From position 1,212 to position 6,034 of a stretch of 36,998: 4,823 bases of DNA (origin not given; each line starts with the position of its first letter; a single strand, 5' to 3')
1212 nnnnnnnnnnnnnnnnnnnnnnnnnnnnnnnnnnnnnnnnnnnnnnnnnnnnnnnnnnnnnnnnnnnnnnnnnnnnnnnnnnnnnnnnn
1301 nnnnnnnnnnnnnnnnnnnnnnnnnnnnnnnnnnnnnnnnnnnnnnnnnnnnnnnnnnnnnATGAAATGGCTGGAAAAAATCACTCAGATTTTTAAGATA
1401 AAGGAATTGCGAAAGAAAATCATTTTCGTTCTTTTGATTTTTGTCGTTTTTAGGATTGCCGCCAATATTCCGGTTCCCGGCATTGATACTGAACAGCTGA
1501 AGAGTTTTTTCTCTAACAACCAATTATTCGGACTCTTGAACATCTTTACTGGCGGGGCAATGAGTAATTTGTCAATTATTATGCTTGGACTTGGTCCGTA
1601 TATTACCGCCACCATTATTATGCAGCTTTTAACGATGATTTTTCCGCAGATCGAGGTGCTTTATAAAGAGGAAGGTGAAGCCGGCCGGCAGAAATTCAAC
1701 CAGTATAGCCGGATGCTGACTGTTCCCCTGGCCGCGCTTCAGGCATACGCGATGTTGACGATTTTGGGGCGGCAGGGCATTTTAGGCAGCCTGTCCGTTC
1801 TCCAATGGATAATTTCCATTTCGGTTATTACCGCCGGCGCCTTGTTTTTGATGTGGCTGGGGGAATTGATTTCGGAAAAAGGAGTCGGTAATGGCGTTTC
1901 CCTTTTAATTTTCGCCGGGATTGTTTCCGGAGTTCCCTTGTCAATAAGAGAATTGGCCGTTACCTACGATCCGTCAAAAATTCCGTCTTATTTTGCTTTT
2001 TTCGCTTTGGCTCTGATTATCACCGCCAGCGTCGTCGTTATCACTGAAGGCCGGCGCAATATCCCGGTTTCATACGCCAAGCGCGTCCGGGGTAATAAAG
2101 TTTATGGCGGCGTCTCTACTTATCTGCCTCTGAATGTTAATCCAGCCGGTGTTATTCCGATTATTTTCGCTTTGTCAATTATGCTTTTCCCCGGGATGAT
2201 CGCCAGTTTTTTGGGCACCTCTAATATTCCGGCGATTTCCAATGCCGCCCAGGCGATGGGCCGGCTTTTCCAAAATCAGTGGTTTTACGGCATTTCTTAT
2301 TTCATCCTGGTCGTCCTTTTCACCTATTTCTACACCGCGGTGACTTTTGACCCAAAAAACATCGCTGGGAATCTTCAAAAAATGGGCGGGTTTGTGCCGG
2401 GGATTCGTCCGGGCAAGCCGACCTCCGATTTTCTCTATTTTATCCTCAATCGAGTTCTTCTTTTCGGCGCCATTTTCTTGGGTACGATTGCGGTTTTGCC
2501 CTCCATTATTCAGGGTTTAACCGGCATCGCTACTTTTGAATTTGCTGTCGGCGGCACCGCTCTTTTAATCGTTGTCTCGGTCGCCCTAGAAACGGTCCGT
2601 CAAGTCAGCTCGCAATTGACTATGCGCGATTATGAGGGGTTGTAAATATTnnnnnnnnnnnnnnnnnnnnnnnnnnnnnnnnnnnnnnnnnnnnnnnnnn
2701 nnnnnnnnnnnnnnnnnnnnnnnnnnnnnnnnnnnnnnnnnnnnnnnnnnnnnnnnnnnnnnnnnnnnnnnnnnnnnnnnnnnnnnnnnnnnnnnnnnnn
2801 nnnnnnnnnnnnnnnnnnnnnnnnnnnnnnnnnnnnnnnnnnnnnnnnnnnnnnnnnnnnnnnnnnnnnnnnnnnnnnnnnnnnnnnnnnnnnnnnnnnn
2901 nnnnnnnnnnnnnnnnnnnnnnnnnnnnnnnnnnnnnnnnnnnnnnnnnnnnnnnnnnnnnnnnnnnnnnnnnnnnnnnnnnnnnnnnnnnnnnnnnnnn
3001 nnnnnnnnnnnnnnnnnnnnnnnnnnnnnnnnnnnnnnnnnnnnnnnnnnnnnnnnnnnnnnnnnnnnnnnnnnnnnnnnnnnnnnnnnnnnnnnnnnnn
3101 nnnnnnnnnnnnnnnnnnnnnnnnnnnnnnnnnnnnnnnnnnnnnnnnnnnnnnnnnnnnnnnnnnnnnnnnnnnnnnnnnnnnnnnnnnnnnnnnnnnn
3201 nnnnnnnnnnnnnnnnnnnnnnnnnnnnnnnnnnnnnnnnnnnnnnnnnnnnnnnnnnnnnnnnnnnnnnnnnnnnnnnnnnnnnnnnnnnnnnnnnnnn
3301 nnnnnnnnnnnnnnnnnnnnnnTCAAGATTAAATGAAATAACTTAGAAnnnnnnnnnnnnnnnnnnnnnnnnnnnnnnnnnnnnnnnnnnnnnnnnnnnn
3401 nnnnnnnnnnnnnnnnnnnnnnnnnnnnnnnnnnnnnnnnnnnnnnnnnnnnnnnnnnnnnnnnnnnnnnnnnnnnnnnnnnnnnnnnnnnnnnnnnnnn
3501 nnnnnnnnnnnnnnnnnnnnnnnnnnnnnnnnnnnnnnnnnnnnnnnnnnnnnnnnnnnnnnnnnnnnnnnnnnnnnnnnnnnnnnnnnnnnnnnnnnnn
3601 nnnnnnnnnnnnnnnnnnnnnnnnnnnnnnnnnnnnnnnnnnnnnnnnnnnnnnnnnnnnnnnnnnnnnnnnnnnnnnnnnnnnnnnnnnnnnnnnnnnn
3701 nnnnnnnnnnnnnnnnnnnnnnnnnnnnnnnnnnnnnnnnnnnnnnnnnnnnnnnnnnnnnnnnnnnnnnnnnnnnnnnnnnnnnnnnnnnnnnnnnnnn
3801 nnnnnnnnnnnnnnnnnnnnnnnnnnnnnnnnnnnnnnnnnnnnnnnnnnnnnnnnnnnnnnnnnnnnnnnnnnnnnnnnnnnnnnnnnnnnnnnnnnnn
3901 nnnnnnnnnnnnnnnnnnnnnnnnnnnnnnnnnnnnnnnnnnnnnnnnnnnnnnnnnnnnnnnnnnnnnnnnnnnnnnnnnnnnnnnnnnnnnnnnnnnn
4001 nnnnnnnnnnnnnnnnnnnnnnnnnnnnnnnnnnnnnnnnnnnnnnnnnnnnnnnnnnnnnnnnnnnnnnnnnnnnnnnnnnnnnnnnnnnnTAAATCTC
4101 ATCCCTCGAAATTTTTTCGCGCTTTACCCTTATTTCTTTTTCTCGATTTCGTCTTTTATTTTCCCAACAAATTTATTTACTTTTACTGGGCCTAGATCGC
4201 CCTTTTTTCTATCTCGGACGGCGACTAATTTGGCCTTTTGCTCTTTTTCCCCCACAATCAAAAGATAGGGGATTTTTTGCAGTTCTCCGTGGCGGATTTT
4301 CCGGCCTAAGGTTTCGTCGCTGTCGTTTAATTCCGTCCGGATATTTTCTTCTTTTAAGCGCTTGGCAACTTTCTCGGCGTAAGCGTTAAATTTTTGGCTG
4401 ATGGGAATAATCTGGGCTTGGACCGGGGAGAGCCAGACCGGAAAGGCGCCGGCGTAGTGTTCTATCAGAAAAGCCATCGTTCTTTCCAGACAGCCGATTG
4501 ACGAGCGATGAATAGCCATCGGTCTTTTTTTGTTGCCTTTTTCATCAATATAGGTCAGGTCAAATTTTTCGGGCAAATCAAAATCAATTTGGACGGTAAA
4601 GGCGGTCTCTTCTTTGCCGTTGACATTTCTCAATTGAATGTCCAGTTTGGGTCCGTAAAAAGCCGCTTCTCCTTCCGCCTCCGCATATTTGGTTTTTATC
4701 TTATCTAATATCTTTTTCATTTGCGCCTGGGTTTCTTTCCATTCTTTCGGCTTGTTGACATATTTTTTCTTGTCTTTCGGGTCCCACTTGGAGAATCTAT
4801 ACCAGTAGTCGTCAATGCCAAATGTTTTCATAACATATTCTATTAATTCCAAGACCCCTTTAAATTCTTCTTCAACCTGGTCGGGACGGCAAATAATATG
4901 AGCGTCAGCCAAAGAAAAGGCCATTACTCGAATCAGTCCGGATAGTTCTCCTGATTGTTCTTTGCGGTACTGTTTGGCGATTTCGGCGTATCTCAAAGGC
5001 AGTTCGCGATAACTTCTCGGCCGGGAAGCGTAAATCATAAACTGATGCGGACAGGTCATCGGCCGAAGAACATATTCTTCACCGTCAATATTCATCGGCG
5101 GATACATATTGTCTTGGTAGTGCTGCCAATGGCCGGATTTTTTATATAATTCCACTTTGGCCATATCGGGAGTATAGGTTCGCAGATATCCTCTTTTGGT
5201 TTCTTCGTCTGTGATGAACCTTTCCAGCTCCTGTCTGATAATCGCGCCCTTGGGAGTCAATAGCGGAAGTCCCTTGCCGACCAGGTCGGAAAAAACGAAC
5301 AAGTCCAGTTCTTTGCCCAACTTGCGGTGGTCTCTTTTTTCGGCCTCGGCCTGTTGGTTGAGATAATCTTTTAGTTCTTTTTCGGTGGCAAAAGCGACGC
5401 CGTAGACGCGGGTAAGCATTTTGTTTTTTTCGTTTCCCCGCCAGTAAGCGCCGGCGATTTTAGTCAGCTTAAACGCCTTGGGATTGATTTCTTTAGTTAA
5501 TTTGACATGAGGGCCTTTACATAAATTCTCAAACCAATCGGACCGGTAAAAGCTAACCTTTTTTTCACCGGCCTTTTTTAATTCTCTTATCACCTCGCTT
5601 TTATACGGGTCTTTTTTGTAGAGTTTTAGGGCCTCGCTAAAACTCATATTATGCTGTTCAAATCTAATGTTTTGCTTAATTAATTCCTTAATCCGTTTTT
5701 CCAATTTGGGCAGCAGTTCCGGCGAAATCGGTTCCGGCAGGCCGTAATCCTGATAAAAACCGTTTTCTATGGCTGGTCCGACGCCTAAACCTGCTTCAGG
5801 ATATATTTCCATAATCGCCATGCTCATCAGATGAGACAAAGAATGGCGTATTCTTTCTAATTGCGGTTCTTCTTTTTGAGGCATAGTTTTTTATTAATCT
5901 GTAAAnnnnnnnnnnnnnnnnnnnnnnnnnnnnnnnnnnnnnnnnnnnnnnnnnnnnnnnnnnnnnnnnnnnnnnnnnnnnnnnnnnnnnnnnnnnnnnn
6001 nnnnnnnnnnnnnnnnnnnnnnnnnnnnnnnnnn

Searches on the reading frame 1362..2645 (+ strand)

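Call 75: search_protein_families(library=pfam, proteins=[window:1362-2645:+], max_evalue=0.001)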
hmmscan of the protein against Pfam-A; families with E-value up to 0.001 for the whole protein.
window:1362-2645:+ (427 aa): 1 family
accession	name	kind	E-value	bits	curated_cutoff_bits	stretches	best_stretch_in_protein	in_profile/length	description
PF00344.25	SecY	-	1.3e-100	337.1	32.2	1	71-412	1-306/306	SecY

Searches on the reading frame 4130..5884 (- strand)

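Call 75: search_protein_families(library=pfam, proteins=[window:4130-5884:-], max_evalue=0.001)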
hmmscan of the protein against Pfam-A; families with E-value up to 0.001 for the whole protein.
window:4130-5884:- (584 aa): 3 families
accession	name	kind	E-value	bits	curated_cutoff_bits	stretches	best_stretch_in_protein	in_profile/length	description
PF00587.30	tRNA-synt_2b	-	1e-34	120.6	29.3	1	268-477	8-179/179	tRNA synthetase class II core domain (G, H, P, S and T)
PF03129.25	HGTP_anticodon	-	2.8e-24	85.5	21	1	489-578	1-93/94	Anticodon binding domain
PF07973.19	tRNA_SAD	-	7.7e-12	45.4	24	1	110-161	1-44/44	Threonyl and Alanyl tRNA synthetase second additional domain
